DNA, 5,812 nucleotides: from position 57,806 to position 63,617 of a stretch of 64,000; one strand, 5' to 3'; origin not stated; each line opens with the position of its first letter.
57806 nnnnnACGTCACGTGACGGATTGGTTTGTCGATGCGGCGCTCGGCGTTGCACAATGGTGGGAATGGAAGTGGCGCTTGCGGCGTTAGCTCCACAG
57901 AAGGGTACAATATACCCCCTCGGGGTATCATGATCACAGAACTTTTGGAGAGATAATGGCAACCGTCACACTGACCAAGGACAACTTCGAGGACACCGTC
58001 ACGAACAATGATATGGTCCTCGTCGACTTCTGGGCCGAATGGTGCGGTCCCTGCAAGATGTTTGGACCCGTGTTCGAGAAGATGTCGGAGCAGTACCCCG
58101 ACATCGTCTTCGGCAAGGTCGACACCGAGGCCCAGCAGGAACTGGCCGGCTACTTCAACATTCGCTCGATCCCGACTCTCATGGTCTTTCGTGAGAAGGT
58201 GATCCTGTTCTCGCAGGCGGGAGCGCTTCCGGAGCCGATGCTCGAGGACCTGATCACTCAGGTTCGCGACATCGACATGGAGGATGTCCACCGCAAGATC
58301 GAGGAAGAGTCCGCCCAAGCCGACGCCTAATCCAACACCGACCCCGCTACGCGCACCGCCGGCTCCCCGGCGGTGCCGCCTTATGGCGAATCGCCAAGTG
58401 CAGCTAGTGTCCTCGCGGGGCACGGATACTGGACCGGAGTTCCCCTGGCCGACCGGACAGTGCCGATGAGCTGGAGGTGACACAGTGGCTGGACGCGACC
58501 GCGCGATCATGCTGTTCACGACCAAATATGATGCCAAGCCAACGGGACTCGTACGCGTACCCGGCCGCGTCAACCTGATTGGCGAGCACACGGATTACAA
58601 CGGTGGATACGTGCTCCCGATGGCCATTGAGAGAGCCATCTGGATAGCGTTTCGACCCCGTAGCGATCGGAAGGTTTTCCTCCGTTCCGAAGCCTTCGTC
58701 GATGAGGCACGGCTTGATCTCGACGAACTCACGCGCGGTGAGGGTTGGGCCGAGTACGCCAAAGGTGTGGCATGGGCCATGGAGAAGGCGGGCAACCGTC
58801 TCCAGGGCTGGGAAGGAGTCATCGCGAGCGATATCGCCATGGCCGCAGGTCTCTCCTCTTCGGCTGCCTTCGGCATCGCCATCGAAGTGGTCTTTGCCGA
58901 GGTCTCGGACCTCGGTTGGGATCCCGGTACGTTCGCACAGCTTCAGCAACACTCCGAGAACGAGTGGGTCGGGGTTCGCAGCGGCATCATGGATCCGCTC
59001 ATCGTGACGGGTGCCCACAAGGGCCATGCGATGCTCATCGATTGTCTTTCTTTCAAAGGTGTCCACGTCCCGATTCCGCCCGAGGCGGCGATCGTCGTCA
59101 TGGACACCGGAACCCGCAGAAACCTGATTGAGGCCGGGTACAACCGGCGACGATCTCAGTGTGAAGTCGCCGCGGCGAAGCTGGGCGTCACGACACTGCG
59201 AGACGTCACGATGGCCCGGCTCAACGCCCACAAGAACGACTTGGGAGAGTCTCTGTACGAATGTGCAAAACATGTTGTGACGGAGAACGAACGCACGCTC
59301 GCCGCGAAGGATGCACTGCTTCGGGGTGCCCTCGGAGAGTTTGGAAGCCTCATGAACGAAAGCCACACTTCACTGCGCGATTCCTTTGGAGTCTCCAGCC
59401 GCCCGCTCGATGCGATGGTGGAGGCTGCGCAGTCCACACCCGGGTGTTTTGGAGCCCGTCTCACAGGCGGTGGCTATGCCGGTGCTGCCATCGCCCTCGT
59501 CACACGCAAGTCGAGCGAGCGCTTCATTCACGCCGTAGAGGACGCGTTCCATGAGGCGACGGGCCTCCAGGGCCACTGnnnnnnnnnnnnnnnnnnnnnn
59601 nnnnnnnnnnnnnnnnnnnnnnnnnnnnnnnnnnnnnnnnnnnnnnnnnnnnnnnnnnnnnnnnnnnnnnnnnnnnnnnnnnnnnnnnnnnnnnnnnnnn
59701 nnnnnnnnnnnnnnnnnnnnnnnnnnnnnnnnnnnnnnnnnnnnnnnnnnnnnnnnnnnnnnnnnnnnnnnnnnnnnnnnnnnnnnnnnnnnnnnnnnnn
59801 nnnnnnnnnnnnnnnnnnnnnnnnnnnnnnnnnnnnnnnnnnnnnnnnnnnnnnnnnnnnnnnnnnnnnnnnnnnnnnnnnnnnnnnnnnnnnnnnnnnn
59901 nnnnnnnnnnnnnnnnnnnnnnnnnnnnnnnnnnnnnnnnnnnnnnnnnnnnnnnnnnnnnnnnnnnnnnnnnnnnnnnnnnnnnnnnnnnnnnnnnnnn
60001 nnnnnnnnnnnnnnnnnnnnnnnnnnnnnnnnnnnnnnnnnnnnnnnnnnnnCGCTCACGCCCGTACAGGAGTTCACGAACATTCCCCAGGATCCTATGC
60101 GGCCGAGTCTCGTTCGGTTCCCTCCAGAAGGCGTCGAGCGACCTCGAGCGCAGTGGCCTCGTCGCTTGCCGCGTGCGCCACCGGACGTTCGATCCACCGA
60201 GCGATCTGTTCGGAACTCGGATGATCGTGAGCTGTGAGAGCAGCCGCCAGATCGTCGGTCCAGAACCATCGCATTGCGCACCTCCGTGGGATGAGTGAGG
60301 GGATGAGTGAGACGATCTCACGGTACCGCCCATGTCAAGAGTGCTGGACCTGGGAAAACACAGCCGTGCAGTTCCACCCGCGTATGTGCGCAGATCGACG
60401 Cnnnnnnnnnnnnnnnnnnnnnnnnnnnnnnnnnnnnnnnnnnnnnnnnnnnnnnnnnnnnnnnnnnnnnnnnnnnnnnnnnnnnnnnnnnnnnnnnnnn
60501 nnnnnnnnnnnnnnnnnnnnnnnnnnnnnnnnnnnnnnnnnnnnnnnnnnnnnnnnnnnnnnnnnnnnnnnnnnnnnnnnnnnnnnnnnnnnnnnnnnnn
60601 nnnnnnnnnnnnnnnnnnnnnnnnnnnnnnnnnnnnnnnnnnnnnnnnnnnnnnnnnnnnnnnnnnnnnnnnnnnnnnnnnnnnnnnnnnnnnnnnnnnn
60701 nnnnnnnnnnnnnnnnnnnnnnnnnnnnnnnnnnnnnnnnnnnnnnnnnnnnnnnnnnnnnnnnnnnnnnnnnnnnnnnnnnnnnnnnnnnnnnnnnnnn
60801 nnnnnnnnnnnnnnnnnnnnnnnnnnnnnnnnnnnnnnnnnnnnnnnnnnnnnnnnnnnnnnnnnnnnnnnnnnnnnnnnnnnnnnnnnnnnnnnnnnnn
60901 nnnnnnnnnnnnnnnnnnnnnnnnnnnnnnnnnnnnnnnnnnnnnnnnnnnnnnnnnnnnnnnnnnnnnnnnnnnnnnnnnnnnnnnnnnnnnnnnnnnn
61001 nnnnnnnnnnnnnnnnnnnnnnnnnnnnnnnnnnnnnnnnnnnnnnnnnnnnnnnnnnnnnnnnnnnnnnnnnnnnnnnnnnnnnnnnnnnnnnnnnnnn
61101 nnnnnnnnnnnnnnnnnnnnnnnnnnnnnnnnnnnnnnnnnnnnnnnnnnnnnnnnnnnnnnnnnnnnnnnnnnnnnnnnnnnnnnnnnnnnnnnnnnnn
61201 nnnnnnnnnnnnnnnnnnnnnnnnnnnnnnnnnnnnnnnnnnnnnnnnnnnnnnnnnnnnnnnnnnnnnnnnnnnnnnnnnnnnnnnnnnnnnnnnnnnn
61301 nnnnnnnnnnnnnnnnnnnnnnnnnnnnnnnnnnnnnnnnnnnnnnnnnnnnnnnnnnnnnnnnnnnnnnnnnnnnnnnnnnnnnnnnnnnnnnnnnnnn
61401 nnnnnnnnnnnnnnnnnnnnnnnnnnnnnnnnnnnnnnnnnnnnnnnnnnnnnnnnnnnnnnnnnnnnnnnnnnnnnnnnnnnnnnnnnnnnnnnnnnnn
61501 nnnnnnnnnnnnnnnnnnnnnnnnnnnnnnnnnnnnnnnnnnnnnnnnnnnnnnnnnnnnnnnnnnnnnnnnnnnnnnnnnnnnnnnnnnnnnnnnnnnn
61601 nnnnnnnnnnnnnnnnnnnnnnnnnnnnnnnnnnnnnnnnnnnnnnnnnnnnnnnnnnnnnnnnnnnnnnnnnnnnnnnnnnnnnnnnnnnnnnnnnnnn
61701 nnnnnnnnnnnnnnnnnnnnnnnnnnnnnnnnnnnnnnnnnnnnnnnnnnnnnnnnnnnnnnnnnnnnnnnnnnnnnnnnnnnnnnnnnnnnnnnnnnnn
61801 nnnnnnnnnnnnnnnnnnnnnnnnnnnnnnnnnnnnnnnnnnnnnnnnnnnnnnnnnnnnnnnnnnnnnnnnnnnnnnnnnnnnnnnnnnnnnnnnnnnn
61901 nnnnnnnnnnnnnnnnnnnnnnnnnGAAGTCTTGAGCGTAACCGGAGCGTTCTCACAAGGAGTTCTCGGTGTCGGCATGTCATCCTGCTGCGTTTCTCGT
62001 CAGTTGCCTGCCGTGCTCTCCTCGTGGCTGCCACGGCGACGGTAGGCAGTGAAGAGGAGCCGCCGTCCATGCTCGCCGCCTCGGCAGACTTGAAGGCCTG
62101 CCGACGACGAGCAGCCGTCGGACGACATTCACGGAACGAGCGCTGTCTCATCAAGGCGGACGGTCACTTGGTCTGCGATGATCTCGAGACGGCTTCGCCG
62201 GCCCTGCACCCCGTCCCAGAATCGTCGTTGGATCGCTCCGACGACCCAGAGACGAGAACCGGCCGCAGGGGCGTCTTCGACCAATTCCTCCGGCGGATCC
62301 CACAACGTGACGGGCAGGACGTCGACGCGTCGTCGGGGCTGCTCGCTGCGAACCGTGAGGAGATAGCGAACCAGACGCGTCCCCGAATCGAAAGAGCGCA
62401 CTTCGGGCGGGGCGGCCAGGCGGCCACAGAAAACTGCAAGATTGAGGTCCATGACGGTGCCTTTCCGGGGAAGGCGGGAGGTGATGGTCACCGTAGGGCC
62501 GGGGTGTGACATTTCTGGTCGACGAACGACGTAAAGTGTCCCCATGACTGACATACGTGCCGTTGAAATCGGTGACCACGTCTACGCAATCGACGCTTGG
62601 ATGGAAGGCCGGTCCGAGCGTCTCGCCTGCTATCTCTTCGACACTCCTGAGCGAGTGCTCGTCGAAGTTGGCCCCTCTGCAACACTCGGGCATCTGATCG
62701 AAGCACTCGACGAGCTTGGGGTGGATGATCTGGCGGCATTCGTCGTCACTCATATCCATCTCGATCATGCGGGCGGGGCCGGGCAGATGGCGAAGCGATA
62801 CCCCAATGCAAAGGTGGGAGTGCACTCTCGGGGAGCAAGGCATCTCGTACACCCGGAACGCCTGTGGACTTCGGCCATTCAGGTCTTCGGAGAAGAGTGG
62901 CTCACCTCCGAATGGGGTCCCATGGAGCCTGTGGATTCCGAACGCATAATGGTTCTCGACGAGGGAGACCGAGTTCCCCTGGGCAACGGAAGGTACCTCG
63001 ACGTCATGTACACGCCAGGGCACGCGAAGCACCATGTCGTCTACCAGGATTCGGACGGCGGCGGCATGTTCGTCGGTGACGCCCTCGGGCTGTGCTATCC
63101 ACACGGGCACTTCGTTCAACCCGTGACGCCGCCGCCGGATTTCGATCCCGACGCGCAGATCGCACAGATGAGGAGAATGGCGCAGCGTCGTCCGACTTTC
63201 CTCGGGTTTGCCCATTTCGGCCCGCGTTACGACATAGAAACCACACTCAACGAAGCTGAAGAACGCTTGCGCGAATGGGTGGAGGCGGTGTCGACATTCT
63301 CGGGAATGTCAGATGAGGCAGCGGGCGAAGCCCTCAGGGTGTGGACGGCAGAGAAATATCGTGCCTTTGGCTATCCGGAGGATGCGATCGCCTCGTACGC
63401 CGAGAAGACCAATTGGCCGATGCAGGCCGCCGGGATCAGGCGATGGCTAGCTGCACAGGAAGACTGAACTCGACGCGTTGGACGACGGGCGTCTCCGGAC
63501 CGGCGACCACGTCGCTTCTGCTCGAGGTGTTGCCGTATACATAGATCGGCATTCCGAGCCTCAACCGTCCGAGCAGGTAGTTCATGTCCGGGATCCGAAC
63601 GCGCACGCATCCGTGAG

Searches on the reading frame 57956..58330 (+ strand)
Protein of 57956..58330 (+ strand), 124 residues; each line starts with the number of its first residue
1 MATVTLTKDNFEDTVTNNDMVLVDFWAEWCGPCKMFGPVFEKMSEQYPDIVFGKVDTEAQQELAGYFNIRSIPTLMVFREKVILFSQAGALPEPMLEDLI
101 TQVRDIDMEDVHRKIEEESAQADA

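Call 12: find_encoding_contigs(protein=window:57956-58330:+, flank=6000, max_places=10)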
Protein window:57956-58330:+ (124 aa): 1 contig read that carries it; 1 place shown.
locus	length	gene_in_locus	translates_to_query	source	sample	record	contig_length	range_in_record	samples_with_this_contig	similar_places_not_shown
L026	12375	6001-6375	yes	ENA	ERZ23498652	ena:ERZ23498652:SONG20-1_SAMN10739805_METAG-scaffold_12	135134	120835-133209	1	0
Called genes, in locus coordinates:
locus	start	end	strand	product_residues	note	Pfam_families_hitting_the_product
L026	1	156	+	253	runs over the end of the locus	PF01875:Memo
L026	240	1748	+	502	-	PF00890:FAD_binding_2 (weak), PF01266:DAO, PF01593:Amino_oxidase, PF12831:FAD_oxidored (faint), PF13450:NAD_binding_8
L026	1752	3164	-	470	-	PF00753:Lactamase_B, PF12706:Lactamase_B_2 (weak), PF16661:Lactamase_B_6 (weak), PF10996:Beta-Casp, PF07521:RMMBL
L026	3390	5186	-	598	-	PF00999:Na_H_Exchanger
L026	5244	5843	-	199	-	-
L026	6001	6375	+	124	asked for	PF00085:Thioredoxin, PF14595:Thioredoxin_9 (weak), PF13905:Thioredoxin_8 (faint)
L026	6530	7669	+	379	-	PF10509:GalKase_gal_bdg, PF00288:GHMP_kinases_N, PF08544:GHMP_kinases_C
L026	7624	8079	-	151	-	-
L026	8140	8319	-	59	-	-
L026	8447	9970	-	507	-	PF01019:G_glu_transpept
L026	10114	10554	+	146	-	-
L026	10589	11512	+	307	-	PF00753:Lactamase_B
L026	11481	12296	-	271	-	PF01471:PG_binding_1, PF03734:YkuD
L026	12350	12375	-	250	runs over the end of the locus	-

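Call 27: find_homologous_proteins(query=window:57956-58330:+, max_evalue=1e-30)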
Query window:57956-58330:+ (124 aa): 6518 proteins with E <= 1e-30 among 8000 candidates; the best 120 are listed.
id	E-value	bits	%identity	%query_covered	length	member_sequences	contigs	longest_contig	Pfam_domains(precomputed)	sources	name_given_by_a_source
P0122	3.3e-77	274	100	100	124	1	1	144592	PF00085.27,PF13905.13,PF14595.13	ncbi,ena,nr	ncbi:MAG: thioredoxin [Gammaproteobacteria bacterium]|nr:thioredoxin [Gammaproteobacteria bacterium]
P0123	7.0e-71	254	90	100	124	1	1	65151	PF00085.27,PF13905.13,PF14595.13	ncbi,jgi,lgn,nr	ncbi:MAG: thioredoxin [Actinobacteria bacterium]|nr:thioredoxin [Actinomycetota bacterium]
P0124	3.0e-70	252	93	93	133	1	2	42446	PF00085.27,PF13905.13,PF14595.13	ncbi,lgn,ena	-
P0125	6.9e-70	251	90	100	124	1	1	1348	PF00085.27,PF13905.13,PF13098.14,PF14595.13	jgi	-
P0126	3.7e-69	249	90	100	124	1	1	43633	PF00085.27,PF13905.13,PF14595.13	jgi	-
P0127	3.0e-67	242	88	100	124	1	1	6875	PF00085.27,PF13905.13,PF14595.13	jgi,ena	-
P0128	5.4e-66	238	86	100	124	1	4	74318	PF00085.27,PF13905.13,PF14595.13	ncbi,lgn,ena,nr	ncbi:putative thioredoxin-2 [bacterium BMS3Abin02]|nr:putative thioredoxin-2 [bacterium BMS3Abin02] 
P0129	2.0e-65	236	85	100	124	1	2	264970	PF00085.27,PF13905.13,PF14595.13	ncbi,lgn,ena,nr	ncbi:MAG TPA: thioredoxin [Actinobacteria bacterium]|nr:putative thioredoxin-2 [bacterium BMS3Bbin01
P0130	5.0e-65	235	86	93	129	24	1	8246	PF00085.27,PF13905.13,PF14595.13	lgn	-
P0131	3.4e-60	220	78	100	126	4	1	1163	PF00085.27,PF13905.13,PF13098.14,PF14595.13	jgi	-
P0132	6.3e-58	212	77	100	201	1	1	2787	PF00085.27,PF13905.13,PF13098.14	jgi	jgi:thioredoxin 1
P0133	1.3e-56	208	74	100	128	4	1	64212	PF04756.20,PF00085.27,PF13905.13,PF13098.14,PF14595.13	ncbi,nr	ncbi:MAG: thioredoxin [Acidimicrobiia bacterium]|nr:thioredoxin [Acidimicrobiia bacterium]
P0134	1.5e-56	208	75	100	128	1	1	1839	PF00085.27,PF13905.13,PF13098.14,PF14595.13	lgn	-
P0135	2.8e-56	207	74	98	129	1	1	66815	PF04756.20,PF00085.27,PF13905.13,PF13098.14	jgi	jgi:thioredoxin 1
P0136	4.2e-56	206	73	100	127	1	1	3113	PF04756.20,PF00085.27,PF13905.13,PF13098.14,PF14595.13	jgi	jgi:thioredoxin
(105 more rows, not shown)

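Call 31: find_encoding_contigs(protein=P0124, flank=5000, max_places=3)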
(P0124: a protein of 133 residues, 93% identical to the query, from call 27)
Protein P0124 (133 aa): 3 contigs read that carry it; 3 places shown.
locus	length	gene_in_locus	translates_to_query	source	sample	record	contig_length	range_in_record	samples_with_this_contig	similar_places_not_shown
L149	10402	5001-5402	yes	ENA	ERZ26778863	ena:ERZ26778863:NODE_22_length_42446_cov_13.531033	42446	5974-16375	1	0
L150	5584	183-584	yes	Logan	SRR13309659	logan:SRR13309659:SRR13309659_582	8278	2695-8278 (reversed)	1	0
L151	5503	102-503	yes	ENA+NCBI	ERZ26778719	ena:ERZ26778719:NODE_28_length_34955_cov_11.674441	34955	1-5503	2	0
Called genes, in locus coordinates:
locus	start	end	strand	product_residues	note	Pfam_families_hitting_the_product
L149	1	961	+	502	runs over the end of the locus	PF00070:Pyr_redox (faint), PF00890:FAD_binding_2 (weak), PF01266:DAO (weak), PF01494:FAD_binding_3 (faint), PF01593:Amino_oxidase, PF03486:HI0933_like (faint), PF07992:Pyr_redox_2 (faint), PF13450:NAD_binding_8, +1 more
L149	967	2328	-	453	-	PF00753:Lactamase_B, PF23023:Anti-Pycsar_Apyc1 (faint), PF12706:Lactamase_B_2, PF16661:Lactamase_B_6 (weak), PF10996:Beta-Casp, PF07521:RMMBL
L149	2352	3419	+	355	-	PF00248:Aldo_ket_red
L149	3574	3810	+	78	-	-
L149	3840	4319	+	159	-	PF02861:Clp_N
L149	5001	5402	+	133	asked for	PF00085:Thioredoxin, PF14595:Thioredoxin_9 (weak), PF13905:Thioredoxin_8 (faint)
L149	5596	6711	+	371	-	PF10509:GalKase_gal_bdg, PF00288:GHMP_kinases_N, PF08544:GHMP_kinases_C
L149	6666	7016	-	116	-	-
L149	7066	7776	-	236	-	PF02104:SURF1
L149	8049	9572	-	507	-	PF01019:G_glu_transpept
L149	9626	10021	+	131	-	-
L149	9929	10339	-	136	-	PF00436:SSB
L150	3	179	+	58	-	?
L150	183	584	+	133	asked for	PF00085:Thioredoxin, PF14595:Thioredoxin_9 (weak), PF13905:Thioredoxin_8 (faint)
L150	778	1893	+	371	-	PF10509:GalKase_gal_bdg, PF00288:GHMP_kinases_N, PF08544:GHMP_kinases_C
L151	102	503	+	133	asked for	PF00085:Thioredoxin, PF14595:Thioredoxin_9 (weak), PF13905:Thioredoxin_8 (faint)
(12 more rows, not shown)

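Call 32: find_encoding_contigs(protein=P0126, flank=5000, max_places=3)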
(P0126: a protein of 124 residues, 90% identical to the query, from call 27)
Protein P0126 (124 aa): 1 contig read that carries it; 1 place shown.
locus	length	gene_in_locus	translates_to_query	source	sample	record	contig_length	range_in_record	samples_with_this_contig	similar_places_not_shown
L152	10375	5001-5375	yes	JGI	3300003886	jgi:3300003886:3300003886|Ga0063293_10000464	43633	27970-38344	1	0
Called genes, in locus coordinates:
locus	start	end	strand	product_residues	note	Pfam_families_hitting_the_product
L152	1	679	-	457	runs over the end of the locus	PF00753:Lactamase_B, PF12706:Lactamase_B_2 (weak), PF16661:Lactamase_B_6 (weak), PF10996:Beta-Casp, PF07521:RMMBL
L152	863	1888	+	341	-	PF00248:Aldo_ket_red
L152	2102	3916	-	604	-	PF00999:Na_H_Exchanger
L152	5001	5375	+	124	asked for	PF00085:Thioredoxin, PF14595:Thioredoxin_9 (weak), PF13905:Thioredoxin_8 (faint)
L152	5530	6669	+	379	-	PF10509:GalKase_gal_bdg, PF00288:GHMP_kinases_N, PF08544:GHMP_kinases_C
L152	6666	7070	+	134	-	-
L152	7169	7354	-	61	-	-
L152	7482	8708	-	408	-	PF01019:G_glu_transpept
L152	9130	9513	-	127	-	PF00436:SSB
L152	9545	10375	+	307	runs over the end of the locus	PF00753:Lactamase_B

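Call 33: find_encoding_contigs(protein=P0128, flank=5000, max_places=3)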
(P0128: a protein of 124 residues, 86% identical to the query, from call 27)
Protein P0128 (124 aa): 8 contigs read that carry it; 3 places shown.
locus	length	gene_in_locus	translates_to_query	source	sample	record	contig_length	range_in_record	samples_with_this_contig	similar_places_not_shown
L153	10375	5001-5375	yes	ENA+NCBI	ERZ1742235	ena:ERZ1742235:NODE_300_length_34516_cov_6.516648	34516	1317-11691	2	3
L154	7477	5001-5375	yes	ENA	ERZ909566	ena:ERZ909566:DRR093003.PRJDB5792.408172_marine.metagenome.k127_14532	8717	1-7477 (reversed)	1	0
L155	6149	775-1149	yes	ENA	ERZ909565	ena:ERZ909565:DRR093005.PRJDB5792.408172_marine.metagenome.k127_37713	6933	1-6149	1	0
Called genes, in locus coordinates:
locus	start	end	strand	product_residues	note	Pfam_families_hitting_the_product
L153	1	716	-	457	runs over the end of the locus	PF00753:Lactamase_B, PF12706:Lactamase_B_2 (weak), PF16661:Lactamase_B_6 (weak), PF10996:Beta-Casp, PF07521:RMMBL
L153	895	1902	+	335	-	PF00248:Aldo_ket_red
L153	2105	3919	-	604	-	PF00999:Na_H_Exchanger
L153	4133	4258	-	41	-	-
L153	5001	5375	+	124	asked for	PF00085:Thioredoxin, PF14595:Thioredoxin_9 (weak), PF13905:Thioredoxin_8 (faint)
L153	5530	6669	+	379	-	PF10509:GalKase_gal_bdg, PF00288:GHMP_kinases_N, PF08544:GHMP_kinases_C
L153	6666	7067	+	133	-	-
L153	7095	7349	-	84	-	-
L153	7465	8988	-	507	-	PF01019:G_glu_transpept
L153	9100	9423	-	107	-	PF00436:SSB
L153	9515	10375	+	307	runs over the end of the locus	PF00753:Lactamase_B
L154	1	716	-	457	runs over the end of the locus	PF00753:Lactamase_B, PF12706:Lactamase_B_2 (weak), PF16661:Lactamase_B_6 (weak), PF10996:Beta-Casp, PF07521:RMMBL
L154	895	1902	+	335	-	PF00248:Aldo_ket_red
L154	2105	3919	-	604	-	PF00999:Na_H_Exchanger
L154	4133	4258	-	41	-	-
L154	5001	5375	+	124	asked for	PF00085:Thioredoxin, PF14595:Thioredoxin_9 (weak), PF13905:Thioredoxin_8 (faint)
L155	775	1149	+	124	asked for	PF00085:Thioredoxin, PF14595:Thioredoxin_9 (weak), PF13905:Thioredoxin_8 (faint)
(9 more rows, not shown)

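Call 34: find_encoding_contigs(protein=P0129, flank=5000, max_places=3)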
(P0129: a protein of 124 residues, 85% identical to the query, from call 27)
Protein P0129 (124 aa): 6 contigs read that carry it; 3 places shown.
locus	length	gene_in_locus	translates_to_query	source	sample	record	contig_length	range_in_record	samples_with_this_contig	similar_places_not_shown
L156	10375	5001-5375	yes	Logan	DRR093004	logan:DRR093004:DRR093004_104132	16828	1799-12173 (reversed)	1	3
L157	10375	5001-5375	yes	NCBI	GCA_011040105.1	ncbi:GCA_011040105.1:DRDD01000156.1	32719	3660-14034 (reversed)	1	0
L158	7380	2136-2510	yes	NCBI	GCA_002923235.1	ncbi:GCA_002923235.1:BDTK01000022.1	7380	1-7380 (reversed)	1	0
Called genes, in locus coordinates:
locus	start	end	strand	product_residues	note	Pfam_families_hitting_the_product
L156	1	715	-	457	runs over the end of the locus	PF00753:Lactamase_B, PF12706:Lactamase_B_2 (weak), PF16661:Lactamase_B_6 (weak), PF10996:Beta-Casp, PF07521:RMMBL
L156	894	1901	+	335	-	PF00248:Aldo_ket_red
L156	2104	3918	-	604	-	PF00999:Na_H_Exchanger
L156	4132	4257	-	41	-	-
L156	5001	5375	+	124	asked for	PF00085:Thioredoxin, PF14595:Thioredoxin_9 (weak), PF13905:Thioredoxin_8 (faint)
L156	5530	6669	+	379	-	PF10509:GalKase_gal_bdg, PF00288:GHMP_kinases_N, PF08544:GHMP_kinases_C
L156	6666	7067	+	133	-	-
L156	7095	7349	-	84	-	-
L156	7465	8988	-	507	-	PF01019:G_glu_transpept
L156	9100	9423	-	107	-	PF00436:SSB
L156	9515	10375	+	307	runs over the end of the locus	PF00753:Lactamase_B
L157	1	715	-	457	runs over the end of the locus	PF00753:Lactamase_B, PF12706:Lactamase_B_2 (weak), PF16661:Lactamase_B_6 (weak), PF10996:Beta-Casp, PF07521:RMMBL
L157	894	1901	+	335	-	PF00248:Aldo_ket_red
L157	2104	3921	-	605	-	PF00999:Na_H_Exchanger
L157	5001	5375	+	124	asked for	PF00085:Thioredoxin, PF14595:Thioredoxin_9 (weak), PF13905:Thioredoxin_8 (faint)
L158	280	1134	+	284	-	-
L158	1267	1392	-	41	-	-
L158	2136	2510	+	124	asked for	PF00085:Thioredoxin, PF14595:Thioredoxin_9 (weak), PF13905:Thioredoxin_8 (faint)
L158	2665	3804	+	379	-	PF10509:GalKase_gal_bdg, PF00288:GHMP_kinases_N, PF08544:GHMP_kinases_C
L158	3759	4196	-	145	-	-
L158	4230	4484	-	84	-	-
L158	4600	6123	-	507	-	PF01019:G_glu_transpept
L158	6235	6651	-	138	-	PF00436:SSB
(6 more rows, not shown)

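Call 55: search_protein_families(library=pfam, proteins=[window:57956-58330:+], max_evalue=0.01)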
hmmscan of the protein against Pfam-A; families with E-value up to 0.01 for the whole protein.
window:57956-58330:+ (124 aa): 6 families
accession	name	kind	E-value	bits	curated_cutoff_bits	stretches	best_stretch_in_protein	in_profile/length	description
PF00085.26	Thioredoxin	-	2.2e-28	98.7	23.5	1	3-101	2-102/103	Thioredoxin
PF13905.12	Thioredoxin_8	-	1.4e-07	32.2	27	1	18-47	1-30/94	Thioredoxin-like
PF13098.12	Thioredoxin_2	-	3e-07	31.2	27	1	17-99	4-103/104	Thioredoxin-like domain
PF14595.12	Thioredoxin_9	-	4.5e-07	30.3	25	1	22-100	45-125/129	Thioredoxin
PF04756.19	OST3_OST6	-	6.3e-05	23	27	1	29-81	45-105/294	OST3 / OST6 family, transporter family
PF13899.12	Thioredoxin_7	-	0.0032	18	27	1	18-78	17-81/83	Thioredoxin-like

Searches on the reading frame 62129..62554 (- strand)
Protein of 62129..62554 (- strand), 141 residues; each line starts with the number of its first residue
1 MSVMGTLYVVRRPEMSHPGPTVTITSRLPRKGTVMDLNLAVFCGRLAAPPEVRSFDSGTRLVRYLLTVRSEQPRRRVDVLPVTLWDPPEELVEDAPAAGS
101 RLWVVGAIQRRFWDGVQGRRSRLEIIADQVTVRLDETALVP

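Call 55: search_protein_families(library=pfam, proteins=[window:62129-62554:-], max_evalue=0.01)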
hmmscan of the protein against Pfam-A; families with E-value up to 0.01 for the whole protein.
window:62129-62554:- (141 aa): 1 family
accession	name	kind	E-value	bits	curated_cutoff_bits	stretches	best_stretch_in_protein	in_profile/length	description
PF00436.31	SSB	-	2.7e-13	50.3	26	1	38-131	2-102/104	Single-strand binding protein family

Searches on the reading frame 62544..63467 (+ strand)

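Call 55: search_protein_families(library=pfam, proteins=[window:62544-63467:+], max_evalue=0.01)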
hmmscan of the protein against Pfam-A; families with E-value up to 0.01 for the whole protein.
window:62544-63467:+ (307 aa): 3 families
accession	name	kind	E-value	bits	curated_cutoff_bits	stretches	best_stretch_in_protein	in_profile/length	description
PF00753.33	Lactamase_B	-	1.2e-16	61.7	22.7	1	29-224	8-196/196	Metallo-beta-lactamase superfamily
PF12706.13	Lactamase_B_2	-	0.0033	17.5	27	1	37-108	2-77/200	Beta-lactamase superfamily domain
PF19583.5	ODP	-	0.0085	16.4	27.2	0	33-186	10-142/194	ODP family beta lactamase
